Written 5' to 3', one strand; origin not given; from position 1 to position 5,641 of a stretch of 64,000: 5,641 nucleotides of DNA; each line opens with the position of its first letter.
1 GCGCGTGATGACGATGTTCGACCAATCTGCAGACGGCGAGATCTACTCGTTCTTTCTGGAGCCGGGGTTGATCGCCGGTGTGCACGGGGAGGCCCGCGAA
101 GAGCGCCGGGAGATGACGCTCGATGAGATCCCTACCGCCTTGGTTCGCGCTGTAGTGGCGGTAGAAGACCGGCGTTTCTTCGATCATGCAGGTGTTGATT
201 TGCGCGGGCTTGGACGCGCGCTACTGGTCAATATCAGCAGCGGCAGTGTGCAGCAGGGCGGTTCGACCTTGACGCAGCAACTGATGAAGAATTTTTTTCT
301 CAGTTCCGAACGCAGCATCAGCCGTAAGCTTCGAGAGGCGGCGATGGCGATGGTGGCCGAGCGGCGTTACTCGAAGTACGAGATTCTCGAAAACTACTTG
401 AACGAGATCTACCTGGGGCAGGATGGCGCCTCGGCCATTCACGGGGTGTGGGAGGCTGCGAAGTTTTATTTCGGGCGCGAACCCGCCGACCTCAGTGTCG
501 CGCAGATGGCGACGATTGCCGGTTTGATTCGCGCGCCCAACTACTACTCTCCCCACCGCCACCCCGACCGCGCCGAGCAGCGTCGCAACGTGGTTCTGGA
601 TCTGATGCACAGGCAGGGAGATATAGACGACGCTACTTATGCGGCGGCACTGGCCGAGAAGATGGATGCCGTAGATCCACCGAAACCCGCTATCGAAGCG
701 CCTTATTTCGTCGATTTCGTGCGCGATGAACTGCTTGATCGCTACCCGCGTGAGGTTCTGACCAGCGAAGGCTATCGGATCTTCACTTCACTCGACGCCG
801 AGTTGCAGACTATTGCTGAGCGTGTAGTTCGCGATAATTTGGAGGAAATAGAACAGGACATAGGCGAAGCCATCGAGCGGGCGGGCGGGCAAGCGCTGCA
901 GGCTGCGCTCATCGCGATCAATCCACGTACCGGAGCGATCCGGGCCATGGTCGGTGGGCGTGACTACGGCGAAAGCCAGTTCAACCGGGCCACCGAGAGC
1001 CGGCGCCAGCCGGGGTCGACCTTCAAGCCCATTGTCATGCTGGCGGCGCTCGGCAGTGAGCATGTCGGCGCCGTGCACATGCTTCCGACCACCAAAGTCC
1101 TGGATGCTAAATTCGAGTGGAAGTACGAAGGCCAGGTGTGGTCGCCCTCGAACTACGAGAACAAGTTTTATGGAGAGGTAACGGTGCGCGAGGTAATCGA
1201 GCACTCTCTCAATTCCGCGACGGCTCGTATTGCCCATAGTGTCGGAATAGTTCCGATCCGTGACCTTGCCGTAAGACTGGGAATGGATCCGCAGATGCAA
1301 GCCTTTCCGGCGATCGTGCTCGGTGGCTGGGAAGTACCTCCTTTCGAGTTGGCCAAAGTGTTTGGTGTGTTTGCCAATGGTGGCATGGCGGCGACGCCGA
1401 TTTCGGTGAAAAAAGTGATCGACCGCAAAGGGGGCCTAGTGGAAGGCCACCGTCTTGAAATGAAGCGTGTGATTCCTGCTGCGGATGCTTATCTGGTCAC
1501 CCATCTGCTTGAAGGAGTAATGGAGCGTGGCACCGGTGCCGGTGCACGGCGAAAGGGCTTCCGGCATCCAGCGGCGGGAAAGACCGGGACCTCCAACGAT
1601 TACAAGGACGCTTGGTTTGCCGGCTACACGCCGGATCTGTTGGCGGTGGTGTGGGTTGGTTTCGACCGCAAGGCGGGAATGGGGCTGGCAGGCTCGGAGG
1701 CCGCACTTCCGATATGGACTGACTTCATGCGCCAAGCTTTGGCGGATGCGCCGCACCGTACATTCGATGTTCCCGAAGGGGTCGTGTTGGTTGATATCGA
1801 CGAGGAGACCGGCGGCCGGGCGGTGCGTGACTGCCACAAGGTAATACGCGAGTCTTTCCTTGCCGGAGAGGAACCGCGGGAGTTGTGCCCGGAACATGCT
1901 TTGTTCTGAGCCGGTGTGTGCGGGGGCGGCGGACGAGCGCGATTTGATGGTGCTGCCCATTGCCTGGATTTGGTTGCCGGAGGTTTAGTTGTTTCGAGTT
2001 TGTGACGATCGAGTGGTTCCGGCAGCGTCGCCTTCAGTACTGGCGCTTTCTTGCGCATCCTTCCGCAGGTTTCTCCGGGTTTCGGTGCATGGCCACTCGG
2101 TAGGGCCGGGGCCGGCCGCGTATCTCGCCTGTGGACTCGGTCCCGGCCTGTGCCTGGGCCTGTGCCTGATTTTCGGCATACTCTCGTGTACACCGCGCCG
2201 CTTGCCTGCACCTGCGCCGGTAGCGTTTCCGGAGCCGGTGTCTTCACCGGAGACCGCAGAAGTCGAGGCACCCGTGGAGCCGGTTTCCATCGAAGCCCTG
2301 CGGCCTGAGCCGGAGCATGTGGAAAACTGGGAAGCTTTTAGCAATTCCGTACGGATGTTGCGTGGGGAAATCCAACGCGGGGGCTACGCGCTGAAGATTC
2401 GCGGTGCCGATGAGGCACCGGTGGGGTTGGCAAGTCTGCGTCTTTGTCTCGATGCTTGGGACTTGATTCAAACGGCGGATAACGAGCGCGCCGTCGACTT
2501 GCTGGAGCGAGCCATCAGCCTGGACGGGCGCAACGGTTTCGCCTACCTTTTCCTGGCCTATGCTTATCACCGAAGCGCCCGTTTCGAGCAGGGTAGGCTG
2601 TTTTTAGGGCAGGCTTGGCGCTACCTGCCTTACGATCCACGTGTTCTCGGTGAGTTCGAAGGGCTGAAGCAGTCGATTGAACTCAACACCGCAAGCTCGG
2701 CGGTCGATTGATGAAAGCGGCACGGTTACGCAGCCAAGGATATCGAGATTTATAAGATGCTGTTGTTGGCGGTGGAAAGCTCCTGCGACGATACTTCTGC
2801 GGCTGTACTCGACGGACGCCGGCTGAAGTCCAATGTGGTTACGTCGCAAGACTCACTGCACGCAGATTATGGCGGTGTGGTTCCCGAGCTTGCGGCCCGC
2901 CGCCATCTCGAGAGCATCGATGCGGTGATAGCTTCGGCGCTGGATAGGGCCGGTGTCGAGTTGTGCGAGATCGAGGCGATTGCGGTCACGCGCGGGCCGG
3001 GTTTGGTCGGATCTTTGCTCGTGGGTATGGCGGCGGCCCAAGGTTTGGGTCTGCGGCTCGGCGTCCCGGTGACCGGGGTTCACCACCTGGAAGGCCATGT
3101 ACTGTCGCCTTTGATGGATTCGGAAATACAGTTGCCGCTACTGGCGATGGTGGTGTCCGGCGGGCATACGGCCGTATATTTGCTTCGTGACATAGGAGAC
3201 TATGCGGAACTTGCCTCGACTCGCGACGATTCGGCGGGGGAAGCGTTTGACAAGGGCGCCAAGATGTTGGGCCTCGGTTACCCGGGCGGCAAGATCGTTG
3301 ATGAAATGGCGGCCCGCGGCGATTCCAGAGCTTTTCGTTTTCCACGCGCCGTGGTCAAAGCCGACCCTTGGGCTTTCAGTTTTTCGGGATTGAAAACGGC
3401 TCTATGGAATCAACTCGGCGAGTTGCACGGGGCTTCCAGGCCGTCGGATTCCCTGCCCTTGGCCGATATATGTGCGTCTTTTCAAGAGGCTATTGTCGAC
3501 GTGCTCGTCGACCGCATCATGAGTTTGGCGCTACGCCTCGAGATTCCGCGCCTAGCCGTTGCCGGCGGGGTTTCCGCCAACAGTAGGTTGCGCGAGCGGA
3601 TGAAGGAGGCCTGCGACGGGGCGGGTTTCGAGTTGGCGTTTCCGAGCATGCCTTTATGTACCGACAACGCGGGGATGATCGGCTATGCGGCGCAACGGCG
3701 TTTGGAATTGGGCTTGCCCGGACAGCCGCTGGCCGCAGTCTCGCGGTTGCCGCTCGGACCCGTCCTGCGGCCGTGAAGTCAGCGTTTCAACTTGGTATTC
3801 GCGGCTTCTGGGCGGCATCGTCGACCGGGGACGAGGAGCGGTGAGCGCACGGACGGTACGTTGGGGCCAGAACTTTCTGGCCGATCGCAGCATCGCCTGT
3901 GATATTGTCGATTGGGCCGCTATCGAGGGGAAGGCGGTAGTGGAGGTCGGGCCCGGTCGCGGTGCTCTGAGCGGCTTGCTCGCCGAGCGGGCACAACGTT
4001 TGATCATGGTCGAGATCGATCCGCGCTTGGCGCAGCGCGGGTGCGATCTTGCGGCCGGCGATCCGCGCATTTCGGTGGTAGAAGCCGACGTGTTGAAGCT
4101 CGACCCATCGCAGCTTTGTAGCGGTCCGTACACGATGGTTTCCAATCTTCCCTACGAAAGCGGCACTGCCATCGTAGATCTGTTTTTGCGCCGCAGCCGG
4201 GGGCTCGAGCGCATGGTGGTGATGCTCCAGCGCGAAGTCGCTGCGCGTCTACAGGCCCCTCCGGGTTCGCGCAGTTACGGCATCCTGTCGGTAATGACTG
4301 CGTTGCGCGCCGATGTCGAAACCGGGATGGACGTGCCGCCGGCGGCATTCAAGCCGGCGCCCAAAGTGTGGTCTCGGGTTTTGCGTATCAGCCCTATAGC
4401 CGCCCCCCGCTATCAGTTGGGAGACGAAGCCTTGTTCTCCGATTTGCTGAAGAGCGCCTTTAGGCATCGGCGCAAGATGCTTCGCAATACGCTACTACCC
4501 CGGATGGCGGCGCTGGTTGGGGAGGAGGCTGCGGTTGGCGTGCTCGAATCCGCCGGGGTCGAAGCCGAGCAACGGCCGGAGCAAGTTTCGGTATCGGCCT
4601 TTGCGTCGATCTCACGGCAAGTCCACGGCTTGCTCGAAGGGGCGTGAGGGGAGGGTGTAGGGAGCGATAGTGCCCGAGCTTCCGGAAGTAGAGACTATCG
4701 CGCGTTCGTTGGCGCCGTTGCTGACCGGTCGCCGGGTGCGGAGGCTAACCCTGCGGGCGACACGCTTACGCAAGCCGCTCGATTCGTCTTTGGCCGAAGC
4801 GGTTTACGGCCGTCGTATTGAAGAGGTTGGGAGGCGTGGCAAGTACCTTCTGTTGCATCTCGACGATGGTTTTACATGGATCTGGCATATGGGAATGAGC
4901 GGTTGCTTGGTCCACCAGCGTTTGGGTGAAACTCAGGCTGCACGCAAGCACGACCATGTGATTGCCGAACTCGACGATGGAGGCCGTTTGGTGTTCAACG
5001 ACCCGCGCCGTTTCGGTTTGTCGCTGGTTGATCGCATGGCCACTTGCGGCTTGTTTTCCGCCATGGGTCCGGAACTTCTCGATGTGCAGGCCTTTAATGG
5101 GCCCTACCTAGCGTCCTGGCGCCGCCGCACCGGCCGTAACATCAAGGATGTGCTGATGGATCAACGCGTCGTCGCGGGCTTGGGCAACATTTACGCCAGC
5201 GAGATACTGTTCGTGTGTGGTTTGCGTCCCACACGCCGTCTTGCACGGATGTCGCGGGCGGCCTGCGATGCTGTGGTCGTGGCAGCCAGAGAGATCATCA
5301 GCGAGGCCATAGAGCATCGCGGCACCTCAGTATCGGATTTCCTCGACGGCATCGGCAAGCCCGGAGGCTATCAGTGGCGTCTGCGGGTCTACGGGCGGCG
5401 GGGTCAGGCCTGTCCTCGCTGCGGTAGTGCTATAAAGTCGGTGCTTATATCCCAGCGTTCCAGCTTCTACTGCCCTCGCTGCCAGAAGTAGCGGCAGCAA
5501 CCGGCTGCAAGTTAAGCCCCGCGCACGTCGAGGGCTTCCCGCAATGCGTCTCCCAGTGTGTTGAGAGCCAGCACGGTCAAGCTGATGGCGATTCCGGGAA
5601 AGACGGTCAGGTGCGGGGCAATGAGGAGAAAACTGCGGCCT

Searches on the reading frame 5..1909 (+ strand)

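Call 81: search_protein_families(library=pfam, proteins=[window:5-1909:+], max_evalue=1e-8)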
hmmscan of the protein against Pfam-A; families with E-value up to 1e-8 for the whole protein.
window:5-1909:+ (634 aa): 2 families
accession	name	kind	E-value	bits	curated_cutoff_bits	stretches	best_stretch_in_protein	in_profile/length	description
PF00912.28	Transgly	-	8.7e-63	211.4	27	1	30-202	10-178/178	Transglycosylase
PF00905.27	Transpeptidase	-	6.1e-30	104.9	22.1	1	302-544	3-267/299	Penicillin binding protein transpeptidase domain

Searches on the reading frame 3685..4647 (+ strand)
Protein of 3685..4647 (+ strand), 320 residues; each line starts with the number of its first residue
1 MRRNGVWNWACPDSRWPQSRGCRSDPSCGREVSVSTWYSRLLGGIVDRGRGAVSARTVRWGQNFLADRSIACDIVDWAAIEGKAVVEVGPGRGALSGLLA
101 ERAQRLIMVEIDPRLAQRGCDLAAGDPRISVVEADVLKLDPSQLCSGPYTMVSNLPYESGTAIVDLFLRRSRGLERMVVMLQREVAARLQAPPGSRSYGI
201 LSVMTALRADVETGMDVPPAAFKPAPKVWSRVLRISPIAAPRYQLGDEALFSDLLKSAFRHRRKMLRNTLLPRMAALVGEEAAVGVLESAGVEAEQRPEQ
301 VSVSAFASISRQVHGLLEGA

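Call 81: search_protein_families(library=pfam, proteins=[window:3685-4647:+], max_evalue=1e-8)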
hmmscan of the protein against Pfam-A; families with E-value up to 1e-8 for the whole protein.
window:3685-4647:+ (320 aa): 1 family
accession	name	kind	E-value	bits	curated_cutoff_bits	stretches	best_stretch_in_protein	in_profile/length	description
PF00398.26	RrnaAD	-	1e-46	159.6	24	1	59-274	7-227/263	Ribosomal RNA adenine dimethylase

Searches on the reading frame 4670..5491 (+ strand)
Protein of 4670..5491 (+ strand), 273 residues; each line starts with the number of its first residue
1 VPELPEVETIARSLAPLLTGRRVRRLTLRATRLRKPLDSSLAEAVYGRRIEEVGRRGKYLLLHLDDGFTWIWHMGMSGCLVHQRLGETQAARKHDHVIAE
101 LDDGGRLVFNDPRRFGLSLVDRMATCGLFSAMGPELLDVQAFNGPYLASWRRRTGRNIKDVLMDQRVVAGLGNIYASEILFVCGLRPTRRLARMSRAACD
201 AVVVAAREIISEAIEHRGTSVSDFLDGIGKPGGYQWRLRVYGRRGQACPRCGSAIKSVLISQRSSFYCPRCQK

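Call 81: search_protein_families(library=pfam, proteins=[window:4670-5491:+], max_evalue=1e-8)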
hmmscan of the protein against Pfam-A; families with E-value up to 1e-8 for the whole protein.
window:4670-5491:+ (273 aa): 3 families
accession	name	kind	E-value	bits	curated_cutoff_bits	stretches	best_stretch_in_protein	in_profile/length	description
PF01149.29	Fapy_DNA_glyco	-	2.4e-34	118.9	25.5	1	1-116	1-115/117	Formamidopyrimidine-DNA glycosylase N-terminal domain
PF06831.19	H2TH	-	5e-21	74.9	34.7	1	133-223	2-91/93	Formamidopyrimidine-DNA glycosylase H2TH domain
PF06827.20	zf-FPG_IleRS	-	1.6e-09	37.8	21.3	1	245-273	1-29/30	Zinc finger found in FPG and IleRS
